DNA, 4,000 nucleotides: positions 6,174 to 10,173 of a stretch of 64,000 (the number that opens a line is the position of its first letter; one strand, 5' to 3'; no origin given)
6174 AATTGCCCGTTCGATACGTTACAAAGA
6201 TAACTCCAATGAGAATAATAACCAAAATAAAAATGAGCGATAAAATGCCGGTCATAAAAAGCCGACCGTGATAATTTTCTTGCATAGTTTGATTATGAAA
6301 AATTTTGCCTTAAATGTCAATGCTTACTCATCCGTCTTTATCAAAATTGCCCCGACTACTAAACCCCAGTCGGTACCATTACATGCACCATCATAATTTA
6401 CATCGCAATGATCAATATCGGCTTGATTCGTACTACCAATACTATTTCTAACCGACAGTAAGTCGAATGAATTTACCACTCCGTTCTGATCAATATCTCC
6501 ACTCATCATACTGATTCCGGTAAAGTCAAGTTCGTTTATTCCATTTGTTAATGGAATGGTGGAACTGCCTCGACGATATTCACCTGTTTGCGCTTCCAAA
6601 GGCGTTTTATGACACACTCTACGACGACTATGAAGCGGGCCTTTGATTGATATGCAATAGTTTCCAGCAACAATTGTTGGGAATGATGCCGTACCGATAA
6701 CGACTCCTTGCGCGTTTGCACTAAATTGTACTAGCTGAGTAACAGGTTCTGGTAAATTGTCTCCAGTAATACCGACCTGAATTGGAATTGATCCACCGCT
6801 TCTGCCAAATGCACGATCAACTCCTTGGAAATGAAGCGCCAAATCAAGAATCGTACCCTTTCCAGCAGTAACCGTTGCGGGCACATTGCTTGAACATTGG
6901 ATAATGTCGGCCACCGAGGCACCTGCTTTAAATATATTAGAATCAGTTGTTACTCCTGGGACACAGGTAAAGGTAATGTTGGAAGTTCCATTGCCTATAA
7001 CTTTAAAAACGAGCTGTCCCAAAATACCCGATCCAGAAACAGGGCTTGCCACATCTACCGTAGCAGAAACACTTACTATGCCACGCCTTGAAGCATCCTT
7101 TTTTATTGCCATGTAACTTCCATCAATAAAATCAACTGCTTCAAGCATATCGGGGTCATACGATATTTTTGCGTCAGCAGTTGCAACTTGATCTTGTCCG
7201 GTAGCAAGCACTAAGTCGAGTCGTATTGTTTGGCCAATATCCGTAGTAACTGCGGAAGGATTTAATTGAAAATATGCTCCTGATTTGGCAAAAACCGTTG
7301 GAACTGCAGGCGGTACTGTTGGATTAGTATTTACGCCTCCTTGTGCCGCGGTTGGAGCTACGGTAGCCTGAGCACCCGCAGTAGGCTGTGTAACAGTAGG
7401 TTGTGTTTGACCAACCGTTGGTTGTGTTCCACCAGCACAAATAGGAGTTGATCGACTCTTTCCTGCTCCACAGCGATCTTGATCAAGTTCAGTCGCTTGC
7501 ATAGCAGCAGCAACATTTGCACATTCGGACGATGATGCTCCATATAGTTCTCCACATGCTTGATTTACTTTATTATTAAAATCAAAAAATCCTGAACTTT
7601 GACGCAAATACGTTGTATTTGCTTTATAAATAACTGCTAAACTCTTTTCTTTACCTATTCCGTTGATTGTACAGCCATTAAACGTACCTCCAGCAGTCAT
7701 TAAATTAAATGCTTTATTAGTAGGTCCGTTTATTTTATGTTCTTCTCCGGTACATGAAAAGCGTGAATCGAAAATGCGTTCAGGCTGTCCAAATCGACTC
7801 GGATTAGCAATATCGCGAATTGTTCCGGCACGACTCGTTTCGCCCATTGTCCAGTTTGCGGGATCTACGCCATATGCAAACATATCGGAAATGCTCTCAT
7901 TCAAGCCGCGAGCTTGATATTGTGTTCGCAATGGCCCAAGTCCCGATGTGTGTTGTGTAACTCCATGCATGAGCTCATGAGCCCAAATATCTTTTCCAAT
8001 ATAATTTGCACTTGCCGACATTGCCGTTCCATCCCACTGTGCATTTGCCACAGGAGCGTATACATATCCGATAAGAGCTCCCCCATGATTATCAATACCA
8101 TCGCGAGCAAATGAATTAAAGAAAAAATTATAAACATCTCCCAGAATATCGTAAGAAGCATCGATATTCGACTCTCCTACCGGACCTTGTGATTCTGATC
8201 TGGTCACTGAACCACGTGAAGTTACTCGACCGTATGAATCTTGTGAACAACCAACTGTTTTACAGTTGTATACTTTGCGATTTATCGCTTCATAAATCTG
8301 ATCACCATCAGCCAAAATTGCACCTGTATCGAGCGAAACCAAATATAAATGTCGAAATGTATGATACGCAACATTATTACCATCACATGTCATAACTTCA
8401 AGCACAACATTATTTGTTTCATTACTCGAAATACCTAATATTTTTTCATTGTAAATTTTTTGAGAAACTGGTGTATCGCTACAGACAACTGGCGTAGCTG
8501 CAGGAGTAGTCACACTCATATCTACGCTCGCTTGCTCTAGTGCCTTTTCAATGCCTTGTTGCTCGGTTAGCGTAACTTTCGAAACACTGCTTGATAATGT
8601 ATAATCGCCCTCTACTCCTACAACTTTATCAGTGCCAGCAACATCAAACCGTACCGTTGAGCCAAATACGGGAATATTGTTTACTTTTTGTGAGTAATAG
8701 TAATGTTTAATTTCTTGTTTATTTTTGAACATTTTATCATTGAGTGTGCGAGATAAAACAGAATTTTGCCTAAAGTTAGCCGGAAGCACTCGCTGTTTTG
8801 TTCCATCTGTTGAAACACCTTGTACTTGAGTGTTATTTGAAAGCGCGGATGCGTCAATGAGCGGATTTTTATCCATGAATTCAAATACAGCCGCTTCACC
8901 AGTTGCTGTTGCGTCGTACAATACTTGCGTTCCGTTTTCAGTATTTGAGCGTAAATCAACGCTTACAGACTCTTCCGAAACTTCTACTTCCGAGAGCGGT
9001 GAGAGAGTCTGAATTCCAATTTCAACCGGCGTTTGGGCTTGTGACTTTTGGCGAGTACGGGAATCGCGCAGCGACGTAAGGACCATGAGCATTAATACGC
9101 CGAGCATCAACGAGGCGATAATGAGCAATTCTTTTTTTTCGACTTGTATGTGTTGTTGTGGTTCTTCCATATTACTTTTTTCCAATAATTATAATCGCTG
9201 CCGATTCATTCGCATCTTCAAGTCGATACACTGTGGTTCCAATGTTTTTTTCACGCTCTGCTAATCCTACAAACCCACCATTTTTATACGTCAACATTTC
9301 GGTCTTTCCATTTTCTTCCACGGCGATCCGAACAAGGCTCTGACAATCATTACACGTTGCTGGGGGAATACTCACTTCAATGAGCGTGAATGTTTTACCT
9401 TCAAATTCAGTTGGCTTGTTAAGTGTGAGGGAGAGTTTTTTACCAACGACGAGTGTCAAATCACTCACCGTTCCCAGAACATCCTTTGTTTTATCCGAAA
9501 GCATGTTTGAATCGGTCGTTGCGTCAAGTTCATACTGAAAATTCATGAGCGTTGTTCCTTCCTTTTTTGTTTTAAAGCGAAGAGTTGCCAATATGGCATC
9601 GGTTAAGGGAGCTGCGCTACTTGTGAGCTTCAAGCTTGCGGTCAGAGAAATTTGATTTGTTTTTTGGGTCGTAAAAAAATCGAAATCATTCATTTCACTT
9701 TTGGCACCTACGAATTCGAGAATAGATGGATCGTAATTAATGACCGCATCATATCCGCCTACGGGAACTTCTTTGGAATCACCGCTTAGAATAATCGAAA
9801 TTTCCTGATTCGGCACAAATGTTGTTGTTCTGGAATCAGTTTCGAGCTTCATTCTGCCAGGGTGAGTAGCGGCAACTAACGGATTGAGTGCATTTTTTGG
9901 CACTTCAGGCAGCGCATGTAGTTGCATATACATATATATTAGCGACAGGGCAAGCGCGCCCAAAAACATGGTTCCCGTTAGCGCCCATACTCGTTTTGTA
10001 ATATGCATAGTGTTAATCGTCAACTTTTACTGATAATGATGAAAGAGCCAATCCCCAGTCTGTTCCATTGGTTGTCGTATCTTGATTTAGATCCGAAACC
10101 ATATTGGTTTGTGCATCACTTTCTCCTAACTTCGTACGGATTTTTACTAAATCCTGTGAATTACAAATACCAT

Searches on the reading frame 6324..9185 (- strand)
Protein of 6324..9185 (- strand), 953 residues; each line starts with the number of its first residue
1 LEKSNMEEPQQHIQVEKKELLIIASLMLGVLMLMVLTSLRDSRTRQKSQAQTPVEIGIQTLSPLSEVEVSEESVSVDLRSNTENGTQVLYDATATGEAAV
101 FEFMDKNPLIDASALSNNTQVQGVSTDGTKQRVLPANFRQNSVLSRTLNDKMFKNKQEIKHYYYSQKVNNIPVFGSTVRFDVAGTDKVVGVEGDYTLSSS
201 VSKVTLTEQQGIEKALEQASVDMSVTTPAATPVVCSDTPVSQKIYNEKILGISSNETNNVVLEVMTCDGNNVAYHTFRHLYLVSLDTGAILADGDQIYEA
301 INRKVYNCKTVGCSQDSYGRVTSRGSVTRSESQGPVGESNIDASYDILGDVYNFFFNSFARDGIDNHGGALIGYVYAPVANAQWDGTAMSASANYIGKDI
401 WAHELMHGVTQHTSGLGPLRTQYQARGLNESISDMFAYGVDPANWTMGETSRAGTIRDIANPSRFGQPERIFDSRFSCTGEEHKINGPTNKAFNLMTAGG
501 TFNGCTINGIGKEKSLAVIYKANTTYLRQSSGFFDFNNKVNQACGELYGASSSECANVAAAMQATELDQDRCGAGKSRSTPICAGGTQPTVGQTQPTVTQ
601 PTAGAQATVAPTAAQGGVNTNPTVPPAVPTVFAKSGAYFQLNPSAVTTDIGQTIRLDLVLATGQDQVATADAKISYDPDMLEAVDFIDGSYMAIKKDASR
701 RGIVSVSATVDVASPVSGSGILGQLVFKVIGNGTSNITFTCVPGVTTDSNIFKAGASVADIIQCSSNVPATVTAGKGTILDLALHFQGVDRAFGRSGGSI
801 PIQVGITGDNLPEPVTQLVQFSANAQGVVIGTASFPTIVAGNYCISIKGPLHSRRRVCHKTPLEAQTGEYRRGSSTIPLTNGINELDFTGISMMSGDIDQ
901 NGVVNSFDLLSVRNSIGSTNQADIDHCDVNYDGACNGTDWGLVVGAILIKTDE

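Call 49: search_protein_families(library=pfam, proteins=[window:6324-9185:-], max_evalue=0.001)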
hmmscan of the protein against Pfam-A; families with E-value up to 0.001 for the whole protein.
window:6324-9185:- (953 aa): 5 families
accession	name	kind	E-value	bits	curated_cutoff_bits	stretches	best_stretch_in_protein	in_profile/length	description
PF02868.21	Peptidase_M4_C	-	2.1e-22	80.2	24.4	1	422-565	6-163/165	Thermolysin metallopeptidase, alpha-helical domain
PF01447.24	Peptidase_M4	-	1.6e-10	42.1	22.4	1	308-411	31-145/145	Thermolysin metallopeptidase, catalytic domain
PF00963.24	Cohesin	-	1.3e-08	35.6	24.1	1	640-746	2-121/139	Cohesin domain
PF00404.24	Dockerin_1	-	3.6e-08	33.9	22.9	1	896-944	2-53/57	Dockerin type I domain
PF07504.19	FTP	-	0.00034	20.8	21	1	159-194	15-50/51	Fungalysin/Thermolysin Propeptide Motif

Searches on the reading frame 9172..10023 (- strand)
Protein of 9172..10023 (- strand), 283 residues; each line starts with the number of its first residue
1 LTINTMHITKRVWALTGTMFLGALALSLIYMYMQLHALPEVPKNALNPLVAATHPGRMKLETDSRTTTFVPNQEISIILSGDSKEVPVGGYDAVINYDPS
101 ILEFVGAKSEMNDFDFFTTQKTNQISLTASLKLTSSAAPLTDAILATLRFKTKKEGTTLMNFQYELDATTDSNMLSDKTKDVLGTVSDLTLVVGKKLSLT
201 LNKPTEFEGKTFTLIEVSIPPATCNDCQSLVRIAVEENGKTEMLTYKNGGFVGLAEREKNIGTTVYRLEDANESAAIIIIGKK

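Call 49: search_protein_families(library=pfam, proteins=[window:9172-10023:-], max_evalue=0.001)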
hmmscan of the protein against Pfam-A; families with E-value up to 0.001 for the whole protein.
window:9172-10023:- (283 aa): 1 family
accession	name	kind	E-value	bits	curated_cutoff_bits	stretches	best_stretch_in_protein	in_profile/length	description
PF00963.24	Cohesin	-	7.9e-09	36.3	24.1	1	78-166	21-118/139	Cohesin domain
